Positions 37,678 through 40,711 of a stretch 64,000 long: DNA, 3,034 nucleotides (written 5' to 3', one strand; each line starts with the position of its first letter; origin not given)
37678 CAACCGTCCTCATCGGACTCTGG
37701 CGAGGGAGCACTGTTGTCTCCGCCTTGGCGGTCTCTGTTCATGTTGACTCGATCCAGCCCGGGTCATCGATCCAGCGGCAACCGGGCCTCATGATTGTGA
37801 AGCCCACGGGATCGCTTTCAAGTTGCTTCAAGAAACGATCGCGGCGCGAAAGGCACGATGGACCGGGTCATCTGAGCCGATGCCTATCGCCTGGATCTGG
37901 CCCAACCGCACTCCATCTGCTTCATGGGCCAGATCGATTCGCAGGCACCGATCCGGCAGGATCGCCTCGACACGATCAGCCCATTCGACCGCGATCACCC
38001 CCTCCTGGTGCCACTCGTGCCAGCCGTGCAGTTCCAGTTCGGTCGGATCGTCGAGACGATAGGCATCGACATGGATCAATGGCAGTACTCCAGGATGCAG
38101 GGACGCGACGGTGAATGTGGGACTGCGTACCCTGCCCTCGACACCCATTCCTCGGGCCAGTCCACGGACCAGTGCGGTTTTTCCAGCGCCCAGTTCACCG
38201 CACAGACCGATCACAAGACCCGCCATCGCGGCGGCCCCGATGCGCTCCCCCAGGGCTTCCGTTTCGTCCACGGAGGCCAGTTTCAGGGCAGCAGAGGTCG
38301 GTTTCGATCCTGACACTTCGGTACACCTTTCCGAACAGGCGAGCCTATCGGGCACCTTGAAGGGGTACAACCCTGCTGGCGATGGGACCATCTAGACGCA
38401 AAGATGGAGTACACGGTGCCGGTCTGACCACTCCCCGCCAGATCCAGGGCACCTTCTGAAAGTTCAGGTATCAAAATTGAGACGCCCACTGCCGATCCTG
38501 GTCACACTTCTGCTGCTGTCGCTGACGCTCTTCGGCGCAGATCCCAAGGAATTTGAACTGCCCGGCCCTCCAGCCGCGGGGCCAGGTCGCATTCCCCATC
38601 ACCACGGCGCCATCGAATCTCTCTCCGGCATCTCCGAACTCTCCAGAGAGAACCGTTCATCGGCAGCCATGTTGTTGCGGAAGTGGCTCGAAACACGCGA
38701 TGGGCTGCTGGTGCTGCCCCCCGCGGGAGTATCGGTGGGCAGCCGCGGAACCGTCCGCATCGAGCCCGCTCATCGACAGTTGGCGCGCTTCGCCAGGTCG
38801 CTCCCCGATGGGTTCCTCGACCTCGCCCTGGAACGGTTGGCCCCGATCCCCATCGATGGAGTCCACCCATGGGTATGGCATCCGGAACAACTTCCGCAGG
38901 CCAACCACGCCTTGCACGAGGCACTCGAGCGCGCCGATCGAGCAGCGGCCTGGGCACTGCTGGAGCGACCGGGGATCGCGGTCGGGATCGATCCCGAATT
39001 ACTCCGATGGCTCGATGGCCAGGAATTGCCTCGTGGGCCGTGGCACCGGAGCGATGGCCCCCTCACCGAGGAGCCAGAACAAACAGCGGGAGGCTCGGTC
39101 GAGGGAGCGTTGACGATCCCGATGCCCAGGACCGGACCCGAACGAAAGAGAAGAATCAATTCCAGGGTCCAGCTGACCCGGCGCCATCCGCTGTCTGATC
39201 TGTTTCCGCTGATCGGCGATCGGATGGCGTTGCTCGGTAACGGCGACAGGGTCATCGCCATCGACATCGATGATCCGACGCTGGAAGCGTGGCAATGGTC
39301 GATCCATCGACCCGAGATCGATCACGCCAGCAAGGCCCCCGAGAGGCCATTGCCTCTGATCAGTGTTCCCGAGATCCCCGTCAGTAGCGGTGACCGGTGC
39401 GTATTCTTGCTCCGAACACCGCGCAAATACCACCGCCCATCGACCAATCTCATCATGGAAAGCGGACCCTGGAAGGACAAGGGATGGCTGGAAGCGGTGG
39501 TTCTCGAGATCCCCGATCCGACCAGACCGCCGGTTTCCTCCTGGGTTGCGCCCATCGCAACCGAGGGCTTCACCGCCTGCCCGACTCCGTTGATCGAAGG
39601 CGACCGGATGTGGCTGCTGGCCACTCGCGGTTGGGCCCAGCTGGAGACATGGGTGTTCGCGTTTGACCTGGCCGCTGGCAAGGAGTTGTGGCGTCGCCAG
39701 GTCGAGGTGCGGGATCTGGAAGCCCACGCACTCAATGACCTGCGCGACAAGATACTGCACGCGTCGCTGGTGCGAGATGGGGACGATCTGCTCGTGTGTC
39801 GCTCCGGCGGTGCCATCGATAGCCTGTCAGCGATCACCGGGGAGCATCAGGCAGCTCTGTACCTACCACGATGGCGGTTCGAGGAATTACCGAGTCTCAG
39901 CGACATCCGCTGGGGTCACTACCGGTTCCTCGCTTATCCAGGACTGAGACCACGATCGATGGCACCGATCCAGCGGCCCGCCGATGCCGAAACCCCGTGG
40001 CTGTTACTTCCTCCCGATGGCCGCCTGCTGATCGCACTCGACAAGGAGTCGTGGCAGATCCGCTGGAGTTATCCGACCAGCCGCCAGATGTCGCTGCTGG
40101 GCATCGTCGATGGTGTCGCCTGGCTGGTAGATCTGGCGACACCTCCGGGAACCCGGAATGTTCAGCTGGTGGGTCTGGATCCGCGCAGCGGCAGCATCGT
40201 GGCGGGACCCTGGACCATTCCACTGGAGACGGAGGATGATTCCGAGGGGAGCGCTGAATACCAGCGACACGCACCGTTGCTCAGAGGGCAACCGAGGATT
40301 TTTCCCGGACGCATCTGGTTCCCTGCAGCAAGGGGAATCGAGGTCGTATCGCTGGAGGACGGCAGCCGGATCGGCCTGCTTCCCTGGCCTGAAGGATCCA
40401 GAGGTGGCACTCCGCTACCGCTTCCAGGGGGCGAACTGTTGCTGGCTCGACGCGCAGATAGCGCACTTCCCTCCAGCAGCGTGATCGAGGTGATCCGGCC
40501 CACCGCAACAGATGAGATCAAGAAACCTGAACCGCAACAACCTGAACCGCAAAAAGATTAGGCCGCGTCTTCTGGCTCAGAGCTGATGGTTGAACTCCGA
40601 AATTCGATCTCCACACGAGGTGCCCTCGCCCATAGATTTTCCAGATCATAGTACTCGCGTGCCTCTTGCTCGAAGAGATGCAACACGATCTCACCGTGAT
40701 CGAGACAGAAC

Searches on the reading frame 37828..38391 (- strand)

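Call 3: search_protein_families(library=pfam, proteins=[window:37828-38391:-], max_evalue=0.01)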
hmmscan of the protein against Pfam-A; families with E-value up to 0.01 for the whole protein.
window:37828-38391:- (187 aa): 1 family
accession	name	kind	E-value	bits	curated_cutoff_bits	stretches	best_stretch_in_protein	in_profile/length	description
PF02367.23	TsaE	-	1.3e-33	116.1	26.6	1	39-158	2-122/128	Threonylcarbamoyl adenosine biosynthesis protein TsaE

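Call 4: search_protein_families(library=ncbifam, proteins=[window:37828-38391:-], max_evalue=0.01)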
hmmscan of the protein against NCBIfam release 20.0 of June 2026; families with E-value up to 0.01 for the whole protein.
window:37828-38391:- (187 aa): 2 families
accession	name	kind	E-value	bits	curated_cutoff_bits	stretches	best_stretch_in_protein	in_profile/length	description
TIGR00150.1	T6A_YjeE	equivalog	2.2e-29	102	60.1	1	43-160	7-126/135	tRNA (adenosine(37)-N6)-threonylcarbamoyltransferase complex ATPase subunit type 1 TsaE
NF007931.0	PRK10646.1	equivalog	7.8e-23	81.1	246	1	36-171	6-142/153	tRNA (adenosine(37)-N6)-threonylcarbamoyltransferase complex ATPase subunit type 1 TsaE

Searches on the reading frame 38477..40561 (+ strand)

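Call 3: search_protein_families(library=pfam, proteins=[window:38477-40561:+], max_evalue=0.01)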
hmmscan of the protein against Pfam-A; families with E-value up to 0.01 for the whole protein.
window:38477-40561:+ (694 aa): 1 family
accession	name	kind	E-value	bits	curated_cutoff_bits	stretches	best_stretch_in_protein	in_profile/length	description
PF13360.13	PQQ_2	-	0.003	17.7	27.6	0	371-457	69-140/233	Outer membrane protein assembly factor BamB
